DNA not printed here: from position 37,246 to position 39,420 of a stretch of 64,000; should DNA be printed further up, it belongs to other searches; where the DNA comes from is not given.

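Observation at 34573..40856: Tightly coupled operon: two paralogous large secreted proteins of unknown function plus a vWA (MIDAS) protein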

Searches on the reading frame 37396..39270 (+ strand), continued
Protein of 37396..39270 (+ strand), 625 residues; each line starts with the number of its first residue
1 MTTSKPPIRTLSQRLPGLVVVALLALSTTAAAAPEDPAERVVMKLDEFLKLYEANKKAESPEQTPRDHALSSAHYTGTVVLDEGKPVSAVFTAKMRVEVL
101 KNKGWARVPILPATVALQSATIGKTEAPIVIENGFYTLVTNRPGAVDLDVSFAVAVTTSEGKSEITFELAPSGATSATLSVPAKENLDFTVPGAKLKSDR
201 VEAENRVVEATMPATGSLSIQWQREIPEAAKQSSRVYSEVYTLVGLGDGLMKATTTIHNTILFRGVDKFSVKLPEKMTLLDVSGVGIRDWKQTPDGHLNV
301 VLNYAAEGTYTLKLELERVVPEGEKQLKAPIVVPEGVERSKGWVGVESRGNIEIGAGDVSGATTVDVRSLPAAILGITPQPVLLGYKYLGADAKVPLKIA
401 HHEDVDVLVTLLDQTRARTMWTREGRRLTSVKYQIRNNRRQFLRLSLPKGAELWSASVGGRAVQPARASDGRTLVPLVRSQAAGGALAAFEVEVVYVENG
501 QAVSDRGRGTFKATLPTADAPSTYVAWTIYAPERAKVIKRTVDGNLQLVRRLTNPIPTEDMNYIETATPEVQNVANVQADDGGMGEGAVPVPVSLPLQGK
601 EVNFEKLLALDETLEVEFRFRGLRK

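Call 36: find_related_loci(query=A1, collection=genome_contigs, flank=10000)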
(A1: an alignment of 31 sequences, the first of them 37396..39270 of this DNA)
Query A1 (625 aa) in genome_contigs; peptide patterns used: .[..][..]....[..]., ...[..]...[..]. (x = any residue, [..] = any of these).
131 stretches matched a pattern; 96 encode a relative of the query (tblastn E <= 1e-3); the best 80 are kept; 80 distinct loci.
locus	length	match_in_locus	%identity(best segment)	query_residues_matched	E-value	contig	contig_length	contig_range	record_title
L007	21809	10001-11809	79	24-625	0e+0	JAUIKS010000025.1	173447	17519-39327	MAG: Polyangia bacterium isolate Co_bin.371 NODE_933_length_173447_cov_3.078739, whole genome shotgun sequence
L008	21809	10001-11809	79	23-625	0e+0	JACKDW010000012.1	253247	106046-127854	MAG: Myxococcales bacterium isolate HK-STAS-MYXO-17 HK-STAS-MYXO-17_12, whole genome shotgun sequence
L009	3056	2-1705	78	62-625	0e+0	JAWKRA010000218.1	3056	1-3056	MAG: Nannocystaceae bacterium isolate ABC2.134 ABC2.134.fa-218, whole genome shotgun sequence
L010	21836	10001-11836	67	8-625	0e+0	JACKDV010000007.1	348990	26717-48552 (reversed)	MAG: Myxococcales bacterium isolate HK-STAS-MYXO-16 HK-STAS-MYXO-16_7, whole genome shotgun sequence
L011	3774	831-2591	69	35-625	0e+0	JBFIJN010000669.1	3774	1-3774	MAG: Nannocystaceae bacterium isolate Mix_sand11.2021.09.Z.87 k141_2121406_length_3774_cov_17.8858, whole genome shotgun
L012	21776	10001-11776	69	31-624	0e+0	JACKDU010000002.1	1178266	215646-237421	MAG: Myxococcales bacterium isolate HK-STAS-MYXO-15 HK-STAS-MYXO-15_2, whole genome shotgun sequence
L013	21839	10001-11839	66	7-625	0e+0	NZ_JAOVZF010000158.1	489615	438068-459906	Paraliomyxa miuraensis strain SMH-27-4 scf81c26, whole genome shotgun sequence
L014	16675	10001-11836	66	9-625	0e+0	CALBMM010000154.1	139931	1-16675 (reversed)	MAG TPA_asm: uncultured proteobacterium isolate SRR6227243_bin.109_CONCOCT_v1.1_MAG genome assembly, contig: ERZ795105.2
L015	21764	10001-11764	69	32-621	0e+0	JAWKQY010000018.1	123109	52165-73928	MAG: Nannocystaceae bacterium isolate AC1.67 AC1.67.fa-18, whole genome shotgun sequence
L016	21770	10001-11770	68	30-621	0e+0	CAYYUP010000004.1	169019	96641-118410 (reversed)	MAG TPA_asm: uncultured Nannocystis sp. isolate binchicken_co67_189 genome assembly, contig: NODE_21_length_169019_cov_8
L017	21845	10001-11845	66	5-625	0e+0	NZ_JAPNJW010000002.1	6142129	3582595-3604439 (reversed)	Nannocystis sp. RBIL2 ctg.s1.000001F, whole genome shotgun sequence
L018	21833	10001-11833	67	14-625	0e+0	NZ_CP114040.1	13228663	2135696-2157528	Nannocystis punicea strain FL3 chromosome, complete genome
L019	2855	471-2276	67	19-624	0e+0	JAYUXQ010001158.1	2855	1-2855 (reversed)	MAG: Nannocystis sp. isolate GL133_UP_concoct_53 GL133_UP_concoct_53_1157, whole genome shotgun sequence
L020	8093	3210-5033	66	20-625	0e+0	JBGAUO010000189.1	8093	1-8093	MAG: Nannocystis sp. isolate MAG_AAO_AS.74 AAOAS-74_NODE_189_length_8093_cov_4.896083, whole genome shotgun sequence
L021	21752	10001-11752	69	39-625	0e+0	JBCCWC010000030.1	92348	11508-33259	MAG: Myxococcota bacterium isolate P01_E01_bin.52 k141_1269081_length_92348_cov_30.8838, whole genome shotgun sequence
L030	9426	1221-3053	66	10-625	0e+0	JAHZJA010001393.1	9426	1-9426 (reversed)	MAG: Deltaproteobacteria bacterium isolate P_S1_bin.18 k141_1569320, whole genome shotgun sequence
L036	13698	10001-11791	61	35-625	0e+0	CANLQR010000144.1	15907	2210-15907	MAG: Deltaproteobacteria bacterium isolate ZH-15may19-289 genome assembly, contig: ZH-15May19-c9710, whole genome shotgu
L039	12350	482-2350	60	15-625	0e+0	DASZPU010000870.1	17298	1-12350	MAG TPA_asm: Nannocystaceae bacterium isolate SMAG_U5979 k141_177104, whole genome shotgun sequence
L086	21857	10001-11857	59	19-625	0e+0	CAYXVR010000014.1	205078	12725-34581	MAG TPA_asm: uncultured Nannocystaceae bacterium isolate binchicken_co179_119 genome assembly, contig: NODE_289_length_2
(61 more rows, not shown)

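Call 47: search_protein_families(library=pfam, alignment_id=A3, max_evalue=1)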
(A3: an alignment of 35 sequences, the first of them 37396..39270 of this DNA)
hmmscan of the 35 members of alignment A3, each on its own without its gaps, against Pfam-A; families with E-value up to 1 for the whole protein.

A. member 1, window:37396-39270:+ (625 aa): 1 family
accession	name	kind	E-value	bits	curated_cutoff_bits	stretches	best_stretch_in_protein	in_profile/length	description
PF08308.17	PEGA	-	0.32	11.4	20.8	0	113-144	13-45/71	PEGA domain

B. families by the number of members that match (of 35 scanned): 19 families
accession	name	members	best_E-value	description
PF17750.6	Reo_sigmaC_M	1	0.001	Reovirus sigma C capsid protein triple beta spiral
PF10670.15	DUF4198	1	0.0061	Domain of unknown function (DUF4198)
PF02120.21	Flg_hook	1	0.014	Flagellar hook-length control protein FliK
PF00801.26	PKD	1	0.017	PKD domain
PF23486.1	Ig_TMEM132_5th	1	0.035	TMEM132 fifth domain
PF13377.12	Peripla_BP_3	1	0.063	Periplasmic binding protein-like domain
PF14019.11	DUF4235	1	0.079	Protein of unknown function (DUF4235)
PF10882.14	bPH_5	1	0.1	Bacterial PH domain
PF21966.2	AppA_SCHIC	1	0.16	AppA, sensor containing heme instead of cobalamin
PF17531.7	O_Spanin_T7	1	0.17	Spanin, outer lipoprotein subunit T7-like virus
PF11008.14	DUF2846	1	0.17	Protein of unknown function (DUF2846)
PF18968.5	DUF5707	1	0.18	Family of unknown function (DUF5707)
PF06832.18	BiPBP_C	1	0.18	Penicillin-Binding Protein C-terminus Family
PF19626.4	DUF6131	1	0.18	Family of unknown function (DUF6131)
PF18878.5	PPE-PPW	1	0.19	PPE-PPW subfamily C-terminal region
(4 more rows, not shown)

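Call 48: search_solved_structures(query=A3, max_evalue=10)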
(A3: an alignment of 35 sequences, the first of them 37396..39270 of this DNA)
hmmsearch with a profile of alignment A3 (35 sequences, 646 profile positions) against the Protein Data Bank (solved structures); distinct sequences matched with E-value up to 10: 0.

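Call 51: find_homologous_proteins(query=A4, max_evalue=1e-10)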
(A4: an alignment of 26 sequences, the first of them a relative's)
Query A4 (26 sequences) (664 aa, profile of the alignment): 194 proteins with E <= 1e-10 among 8000 candidates; the best 120 are listed.
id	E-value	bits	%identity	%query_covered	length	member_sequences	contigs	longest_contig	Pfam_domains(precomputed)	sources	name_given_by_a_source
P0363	2.8e-207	708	49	99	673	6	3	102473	-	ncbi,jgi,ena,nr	ncbi:MAG TPA: hypothetical protein VM219_02420 [Phycisphaerae bacterium]|nr:hypothetical protein [Ph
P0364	8.2e-205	700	47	95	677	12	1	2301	-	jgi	-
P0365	1.5e-204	699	46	98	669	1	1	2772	-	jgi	jgi:hypothetical protein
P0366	3.1e-204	698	48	93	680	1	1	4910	-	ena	-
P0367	3.3e-204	698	47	95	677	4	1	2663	-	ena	-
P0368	8.5e-204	697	45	98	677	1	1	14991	-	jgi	jgi:hypothetical protein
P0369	1.1e-203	696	48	94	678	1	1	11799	-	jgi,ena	-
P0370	1.5e-203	696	47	95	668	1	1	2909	-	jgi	jgi:hypothetical protein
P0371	1.6e-203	696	48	94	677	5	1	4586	-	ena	-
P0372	1.9e-203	695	47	98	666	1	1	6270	-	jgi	jgi:hypothetical protein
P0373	4.7e-203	694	46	95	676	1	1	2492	-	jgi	-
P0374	5.8e-203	694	48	93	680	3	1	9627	-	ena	-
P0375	6.2e-203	694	48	100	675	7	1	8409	-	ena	-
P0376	9.7e-203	693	46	99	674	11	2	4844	-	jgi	jgi:hypothetical protein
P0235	1.4e-202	693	45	95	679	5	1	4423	-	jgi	-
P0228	9.7e-199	680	100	100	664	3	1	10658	-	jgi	-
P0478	1.3e-181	623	55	99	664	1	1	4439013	-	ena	-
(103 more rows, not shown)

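Call 52: find_encoding_contigs(protein=P0363, flank=10000, max_places=2)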
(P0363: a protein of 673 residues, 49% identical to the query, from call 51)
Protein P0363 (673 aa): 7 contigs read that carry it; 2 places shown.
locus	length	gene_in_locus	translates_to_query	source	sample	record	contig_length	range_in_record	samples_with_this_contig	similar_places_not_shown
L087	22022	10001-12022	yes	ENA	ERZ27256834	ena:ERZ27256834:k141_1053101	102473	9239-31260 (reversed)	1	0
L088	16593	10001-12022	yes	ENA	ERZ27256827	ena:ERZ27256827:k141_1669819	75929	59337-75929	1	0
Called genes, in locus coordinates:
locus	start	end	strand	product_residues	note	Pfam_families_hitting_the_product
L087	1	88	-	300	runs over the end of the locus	-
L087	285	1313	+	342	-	PF01073:3Beta_HSD, PF01370:Epimerase, PF02719:Polysacc_synt_2 (faint), PF04321:RmlD_sub_bind, PF05368:NmrA, PF07993:NAD_binding_4, PF13460:NAD_binding_10, PF16363:GDP_Man_Dehyd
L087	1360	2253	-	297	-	PF00398:RrnaAD, PF13649:Methyltransf_25 (weak)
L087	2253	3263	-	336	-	PF04166:PdxA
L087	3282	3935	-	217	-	PF00677:Lum_binding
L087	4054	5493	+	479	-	PF01554:MatE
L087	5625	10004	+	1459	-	PF07719:TPR_2 (weak)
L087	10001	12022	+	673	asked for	-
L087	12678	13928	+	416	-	-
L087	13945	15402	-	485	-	PF04055:Radical_SAM, PF13353:Fer4_12 (weak), PF13186:SPASM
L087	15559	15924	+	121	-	PF01740:STAS, PF13466:STAS_2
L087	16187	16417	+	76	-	PF09527:ATPase_gene1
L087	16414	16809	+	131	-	PF03899:ATP-synt_I (weak)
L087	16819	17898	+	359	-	PF00119:ATP-synt_A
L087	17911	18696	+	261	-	PF00137:ATP-synt_C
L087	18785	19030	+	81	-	PF00137:ATP-synt_C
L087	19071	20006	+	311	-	PF00430:ATP-synt_B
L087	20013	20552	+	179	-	PF00213:OSCP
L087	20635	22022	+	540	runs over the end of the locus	PF02874:ATP-synt_ab_N, PF00006:ATP-synt_ab, PF00306:ATP-synt_ab_C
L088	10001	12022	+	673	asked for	-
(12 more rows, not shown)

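Call 53: find_encoding_contigs(protein=P0478, flank=10000, max_places=2)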
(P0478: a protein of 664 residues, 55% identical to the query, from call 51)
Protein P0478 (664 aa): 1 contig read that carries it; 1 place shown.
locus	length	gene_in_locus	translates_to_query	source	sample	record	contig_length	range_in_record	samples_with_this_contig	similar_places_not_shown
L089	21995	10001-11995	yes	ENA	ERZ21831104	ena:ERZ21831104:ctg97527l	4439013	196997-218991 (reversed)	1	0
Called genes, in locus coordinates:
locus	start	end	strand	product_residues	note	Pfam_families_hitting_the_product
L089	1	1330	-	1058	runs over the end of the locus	PF00515:TPR_1 (faint), PF07719:TPR_2 (faint), PF13174:TPR_6 (faint), PF13424:TPR_12 (faint), PF13428:TPR_14 (faint), PF13432:TPR_16 (faint), PF14559:TPR_19 (faint)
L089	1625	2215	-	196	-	PF13385:Laminin_G_3 (weak)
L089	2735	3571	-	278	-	PF09224:DUF1961 (weak)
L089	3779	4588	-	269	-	PF05552:MS_channel_1st_1, PF21088:MS_channel_1st (weak), PF00924:MS_channel_2nd, PF21082:MS_channel_3rd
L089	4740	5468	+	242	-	PF01980:TrmO_N, PF18389:TrmO_C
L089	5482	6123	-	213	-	-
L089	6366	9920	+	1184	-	-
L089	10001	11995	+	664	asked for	-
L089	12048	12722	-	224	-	PF00849:PseudoU_synth_2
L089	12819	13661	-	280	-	PF10672:Methyltrans_SAM, PF03602:Cons_hypoth95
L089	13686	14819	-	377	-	PF01098:FTSW_RODA_SPOVE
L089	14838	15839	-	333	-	PF01476:LysM, PF23446:LysM1_NFP_LYK (faint), PF23472:LysM2_CERK1_LYK3_4_5 (faint), PF23473:LysM3_LYK4_5 (faint), PF23577:LysM_RLK (faint), PF01476:LysM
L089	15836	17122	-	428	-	PF08245:Mur_ligase_M, PF02875:Mur_ligase_C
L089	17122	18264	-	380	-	PF00953:Glycos_transf_4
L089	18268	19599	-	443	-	PF01225:Mur_ligase (weak), PF08245:Mur_ligase_M, PF02875:Mur_ligase_C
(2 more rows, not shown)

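Call 59: find_encoding_contigs(protein=P0223, flank=10000, max_places=2)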
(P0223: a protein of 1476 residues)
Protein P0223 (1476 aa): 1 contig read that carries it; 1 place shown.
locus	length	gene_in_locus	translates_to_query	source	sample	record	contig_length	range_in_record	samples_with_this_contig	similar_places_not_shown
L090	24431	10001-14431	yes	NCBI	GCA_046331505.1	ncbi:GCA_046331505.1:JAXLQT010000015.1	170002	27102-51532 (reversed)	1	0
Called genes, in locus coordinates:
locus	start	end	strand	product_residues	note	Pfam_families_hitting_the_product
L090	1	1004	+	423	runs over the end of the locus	PF01979:Amidohydro_1, PF07969:Amidohydro_3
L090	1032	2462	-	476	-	PF00749:tRNA-synt_1c, PF19269:Anticodon_2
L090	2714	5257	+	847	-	PF03176:MMPL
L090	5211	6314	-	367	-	-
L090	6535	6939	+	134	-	-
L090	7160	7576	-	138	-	PF00583:Acetyltransf_1, PF13673:Acetyltransf_10, PF13508:Acetyltransf_7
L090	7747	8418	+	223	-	PF13563:2_5_RNA_ligase2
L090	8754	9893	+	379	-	PF01966:HD, PF13286:HD_assoc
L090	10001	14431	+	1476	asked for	-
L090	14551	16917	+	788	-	-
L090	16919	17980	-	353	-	PF00515:TPR_1 (faint), PF07719:TPR_2 (faint), PF13374:TPR_10 (faint), PF13424:TPR_12 (weak), PF17874:TPR_MalT, PF13176:TPR_7 (faint), PF13424:TPR_12, PF13424:TPR_12, +1 more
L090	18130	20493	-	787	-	PF00069:Pkinase, PF01636:APH, PF07714:PK_Tyr_Ser-Thr, PF00069:Pkinase, PF13191:AAA_16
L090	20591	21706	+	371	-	PF07250:Glyoxal_oxid_N (faint), PF24996:NANM (faint), PF01344:Kelch_1 (faint), PF13415:Beta-prop_FBX42 (faint), PF24981:Beta-prop_ATRN-LZTR1 (faint), PF13964:Beta-prop_Calicin, PF13418:Beta-prop_TYW4 (weak), PF24681:Kelch_KLHDC2_KLHL20_DRC7, +2 more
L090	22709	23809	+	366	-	PF01145:Band_7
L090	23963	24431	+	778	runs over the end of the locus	PF12969:DUF3857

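Call 60: find_encoding_contigs(protein=P0225, flank=10000, max_places=2)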
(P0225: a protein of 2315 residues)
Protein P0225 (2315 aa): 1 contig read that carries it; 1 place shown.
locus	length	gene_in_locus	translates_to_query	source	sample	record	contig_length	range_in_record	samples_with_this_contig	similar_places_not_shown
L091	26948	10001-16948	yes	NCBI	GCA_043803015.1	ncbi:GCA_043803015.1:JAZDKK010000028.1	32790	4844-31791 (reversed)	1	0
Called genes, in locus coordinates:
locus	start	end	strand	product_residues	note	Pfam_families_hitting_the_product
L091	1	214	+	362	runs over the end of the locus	PF01408:GFO_IDH_MocA, PF02894:GFO_IDH_MocA_C, PF22725:GFO_IDH_MocA_C3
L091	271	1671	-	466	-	PF13537:GATase_7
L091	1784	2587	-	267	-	PF00535:Glycos_transf_2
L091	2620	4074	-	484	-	PF16697:Yop-YscD_cpl, PF00498:FHA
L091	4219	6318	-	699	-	PF08450:SGL (faint)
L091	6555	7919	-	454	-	PF01554:MatE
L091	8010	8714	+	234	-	PF02698:DUF218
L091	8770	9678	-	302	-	-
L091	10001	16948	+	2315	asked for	-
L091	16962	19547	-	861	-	PF11721:Malectin, PF10091:Glycoamylase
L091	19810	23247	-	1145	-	PF17757:UvrB_inter, PF02559:CarD_TRCF_RID, PF00270:DEAD, PF04851:ResIII, PF00271:Helicase_C, PF03461:TRCF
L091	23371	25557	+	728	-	PF01966:HD (faint), PF18019:Cas3_HD (weak), PF04851:ResIII (weak), PF00270:DEAD, PF00271:Helicase_C (faint), PF22590:Cas3-like_C_2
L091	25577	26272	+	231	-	PF09704:Cas_Cas5d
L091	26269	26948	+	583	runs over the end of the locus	PF09709:Cas_Csd1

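Call 61: find_encoding_contigs(protein=P0221, flank=10000, max_places=2)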
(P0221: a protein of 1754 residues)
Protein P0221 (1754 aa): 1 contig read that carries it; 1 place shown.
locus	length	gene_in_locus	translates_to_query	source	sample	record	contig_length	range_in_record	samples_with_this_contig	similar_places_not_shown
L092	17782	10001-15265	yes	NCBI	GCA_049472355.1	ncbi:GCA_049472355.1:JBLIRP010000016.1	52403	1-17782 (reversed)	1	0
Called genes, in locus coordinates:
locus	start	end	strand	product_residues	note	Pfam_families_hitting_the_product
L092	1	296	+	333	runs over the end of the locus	PF13531:SBP_bac_11, PF01547:SBP_bac_1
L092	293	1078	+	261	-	PF00528:BPD_transp_1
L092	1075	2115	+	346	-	PF00005:ABC_tran, PF13304:AAA_21 (faint), PF03459:TOBE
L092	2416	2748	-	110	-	-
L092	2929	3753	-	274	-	-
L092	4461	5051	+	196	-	-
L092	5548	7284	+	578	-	PF01545:Cation_efflux, PF01145:Band_7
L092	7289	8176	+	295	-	PF01145:Band_7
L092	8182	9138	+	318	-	PF01145:Band_7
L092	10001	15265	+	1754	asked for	-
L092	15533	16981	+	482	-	PF01435:Peptidase_M48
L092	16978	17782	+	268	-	?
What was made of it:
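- Tried and rejected: Band_7 genes lie near two of them, which I judged to be anecdotal (calls 59-61).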

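Call 69: search_protein_families(library=pfam, proteins=[L036:11832-13262:+, L030:4362-6923:+, L090:14551-16914:+, L087:12678-13925:+, L002:12102-15221:+], max_evalue=0.1)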
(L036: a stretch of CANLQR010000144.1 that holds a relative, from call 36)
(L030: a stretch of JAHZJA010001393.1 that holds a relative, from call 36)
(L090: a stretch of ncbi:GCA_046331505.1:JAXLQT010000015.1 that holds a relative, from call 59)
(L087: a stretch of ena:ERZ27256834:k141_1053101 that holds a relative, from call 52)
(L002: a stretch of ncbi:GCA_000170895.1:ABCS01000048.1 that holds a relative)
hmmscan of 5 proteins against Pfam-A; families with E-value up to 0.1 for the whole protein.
L036:11832-13262:+ (477 aa): 2 families
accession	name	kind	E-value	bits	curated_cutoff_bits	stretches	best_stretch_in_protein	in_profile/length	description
PF13231.12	PMT_2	-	8.9e-06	26.4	26.1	1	76-223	6-151/160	Dolichyl-phosphate-mannose-protein mannosyltransferase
PF25587.1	Rv2743c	-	0.0026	17.9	27.7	1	392-466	24-98/237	Rv2743c family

L030:4362-6923:+ (854 aa): 4 families
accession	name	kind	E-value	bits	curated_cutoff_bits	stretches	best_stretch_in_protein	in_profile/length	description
PF07995.17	GSDH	-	2.7e-10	40.5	25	1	279-434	75-226/332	Glucose / Sorbosone dehydrogenase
PF13442.11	Cytochrome_CBB3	-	0.0043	17.8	27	0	684-753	12-63/68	Cytochrome C oxidase, cbb3-type, subunit III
PF07635.16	PSCyt1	-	0.019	16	22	0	686-726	1-41/59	Planctomycete cytochrome C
PF20067.5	SSL_N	-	0.02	15.2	18.9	0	224-243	26-45/46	Strictosidine synthase-like, N-terminal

L090:14551-16914:+ (788 aa): 0 families

L087:12678-13925:+ (416 aa): 0 families

L002:12102-15221:+ (1040 aa): 1 family
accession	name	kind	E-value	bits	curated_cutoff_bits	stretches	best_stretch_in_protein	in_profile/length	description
PF08310.17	LGFP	-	1.9e-11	44.6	22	1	362-408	2-48/53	LGFP repeat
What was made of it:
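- Its PMT_2 score (26.4 bits) barely passes the cut-off of 26.1 (call 69).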
